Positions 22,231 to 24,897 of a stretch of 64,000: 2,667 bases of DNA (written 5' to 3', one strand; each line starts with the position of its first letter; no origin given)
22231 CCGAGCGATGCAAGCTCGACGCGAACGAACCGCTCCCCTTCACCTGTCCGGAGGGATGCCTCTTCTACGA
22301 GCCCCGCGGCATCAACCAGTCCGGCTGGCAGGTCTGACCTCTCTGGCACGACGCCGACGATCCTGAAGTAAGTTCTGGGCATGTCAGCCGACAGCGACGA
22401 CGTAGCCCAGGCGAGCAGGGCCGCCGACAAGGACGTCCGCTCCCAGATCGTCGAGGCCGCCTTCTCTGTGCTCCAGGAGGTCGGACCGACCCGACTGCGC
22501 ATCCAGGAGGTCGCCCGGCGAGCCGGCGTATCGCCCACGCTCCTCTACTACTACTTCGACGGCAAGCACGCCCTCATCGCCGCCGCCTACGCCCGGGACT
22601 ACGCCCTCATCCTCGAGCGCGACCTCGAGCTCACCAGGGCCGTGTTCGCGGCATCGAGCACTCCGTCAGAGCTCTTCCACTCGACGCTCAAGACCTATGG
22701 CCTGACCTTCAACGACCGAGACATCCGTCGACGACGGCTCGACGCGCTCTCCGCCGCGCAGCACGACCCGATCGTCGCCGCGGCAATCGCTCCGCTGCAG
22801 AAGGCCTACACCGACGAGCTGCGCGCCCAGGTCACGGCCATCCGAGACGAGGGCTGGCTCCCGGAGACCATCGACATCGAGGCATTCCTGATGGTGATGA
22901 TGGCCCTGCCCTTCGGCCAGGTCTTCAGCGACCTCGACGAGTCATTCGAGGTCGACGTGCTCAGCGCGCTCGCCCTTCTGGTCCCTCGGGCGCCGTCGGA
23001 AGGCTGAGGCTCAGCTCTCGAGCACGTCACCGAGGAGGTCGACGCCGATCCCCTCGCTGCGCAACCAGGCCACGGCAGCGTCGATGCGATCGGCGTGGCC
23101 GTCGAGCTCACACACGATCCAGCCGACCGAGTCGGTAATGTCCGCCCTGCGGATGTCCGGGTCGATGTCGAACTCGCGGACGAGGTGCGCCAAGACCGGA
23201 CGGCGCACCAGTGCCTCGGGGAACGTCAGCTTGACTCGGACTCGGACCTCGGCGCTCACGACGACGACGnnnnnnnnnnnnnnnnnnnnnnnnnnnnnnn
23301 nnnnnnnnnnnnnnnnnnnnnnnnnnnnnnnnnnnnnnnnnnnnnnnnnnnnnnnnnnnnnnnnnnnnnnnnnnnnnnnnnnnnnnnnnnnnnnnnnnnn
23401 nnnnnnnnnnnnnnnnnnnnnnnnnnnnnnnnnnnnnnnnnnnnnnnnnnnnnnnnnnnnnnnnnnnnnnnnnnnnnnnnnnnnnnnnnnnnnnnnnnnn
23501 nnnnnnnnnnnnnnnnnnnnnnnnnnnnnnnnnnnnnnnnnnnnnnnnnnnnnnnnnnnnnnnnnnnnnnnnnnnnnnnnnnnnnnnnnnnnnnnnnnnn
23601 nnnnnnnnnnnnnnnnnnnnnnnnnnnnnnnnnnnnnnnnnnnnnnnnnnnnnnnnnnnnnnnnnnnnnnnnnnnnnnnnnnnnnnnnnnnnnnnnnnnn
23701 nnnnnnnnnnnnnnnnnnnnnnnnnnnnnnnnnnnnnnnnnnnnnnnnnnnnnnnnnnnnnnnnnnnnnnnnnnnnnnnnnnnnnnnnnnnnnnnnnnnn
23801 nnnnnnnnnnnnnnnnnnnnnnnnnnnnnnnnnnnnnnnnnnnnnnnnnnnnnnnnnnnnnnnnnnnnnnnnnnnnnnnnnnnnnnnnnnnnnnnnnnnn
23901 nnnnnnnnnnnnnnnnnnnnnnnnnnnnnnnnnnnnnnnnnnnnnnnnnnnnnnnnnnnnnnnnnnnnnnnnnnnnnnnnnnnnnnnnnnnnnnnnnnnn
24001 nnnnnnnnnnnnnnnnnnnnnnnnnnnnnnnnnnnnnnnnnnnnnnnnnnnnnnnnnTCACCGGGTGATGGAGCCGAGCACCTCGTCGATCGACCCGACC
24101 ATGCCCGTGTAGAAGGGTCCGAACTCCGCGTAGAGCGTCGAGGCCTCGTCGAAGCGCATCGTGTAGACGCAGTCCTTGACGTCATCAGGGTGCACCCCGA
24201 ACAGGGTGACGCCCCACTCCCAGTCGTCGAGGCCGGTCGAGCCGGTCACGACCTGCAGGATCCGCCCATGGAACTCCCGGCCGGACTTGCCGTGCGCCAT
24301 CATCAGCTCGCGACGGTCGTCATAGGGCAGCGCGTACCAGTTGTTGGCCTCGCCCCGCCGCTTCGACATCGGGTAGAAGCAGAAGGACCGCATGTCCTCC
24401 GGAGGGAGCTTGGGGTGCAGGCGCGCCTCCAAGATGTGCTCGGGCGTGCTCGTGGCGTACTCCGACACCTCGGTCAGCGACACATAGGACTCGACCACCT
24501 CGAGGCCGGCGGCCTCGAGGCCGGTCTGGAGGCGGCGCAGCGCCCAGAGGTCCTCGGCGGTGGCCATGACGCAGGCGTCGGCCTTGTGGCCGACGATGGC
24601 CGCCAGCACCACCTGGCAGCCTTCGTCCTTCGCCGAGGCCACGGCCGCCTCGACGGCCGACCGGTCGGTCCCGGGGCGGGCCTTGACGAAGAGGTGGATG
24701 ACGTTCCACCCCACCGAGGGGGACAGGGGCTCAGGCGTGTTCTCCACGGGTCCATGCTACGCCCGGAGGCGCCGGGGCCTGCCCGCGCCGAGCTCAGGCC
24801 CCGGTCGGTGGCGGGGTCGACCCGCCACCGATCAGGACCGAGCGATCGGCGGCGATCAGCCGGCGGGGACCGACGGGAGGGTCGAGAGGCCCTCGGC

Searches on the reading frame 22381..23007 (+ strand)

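Call 10: search_protein_families(library=pfam, max_evalue=0.01, proteins=[window:22381-23007:+])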
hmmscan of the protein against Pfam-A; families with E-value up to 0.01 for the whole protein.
window:22381-23007:+ (208 aa): 3 families
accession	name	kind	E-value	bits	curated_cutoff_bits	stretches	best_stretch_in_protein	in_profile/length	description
PF00440.29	TetR_N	-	1.3e-12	47.7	24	1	23-69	1-47/47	Bacterial regulatory proteins, tetR family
PF13560.12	HTH_31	-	0.0029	18.3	27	1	38-85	14-61/64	Helix-turn-helix domain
PF00376.29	MerR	-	0.0079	16.4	28.2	0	40-58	1-19/38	MerR family regulatory protein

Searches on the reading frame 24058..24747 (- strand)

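Call 58: search_protein_families(library=pfam, max_evalue=1e-7, proteins=[window:24058-24747:-])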
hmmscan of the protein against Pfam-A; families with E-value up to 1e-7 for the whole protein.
window:24058-24747:- (229 aa): 1 family
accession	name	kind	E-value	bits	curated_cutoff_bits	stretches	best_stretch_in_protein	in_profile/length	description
PF06778.18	Chlor_dismutase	-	5.7e-48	163.5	25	1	32-216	8-187/189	Chlorite dismutase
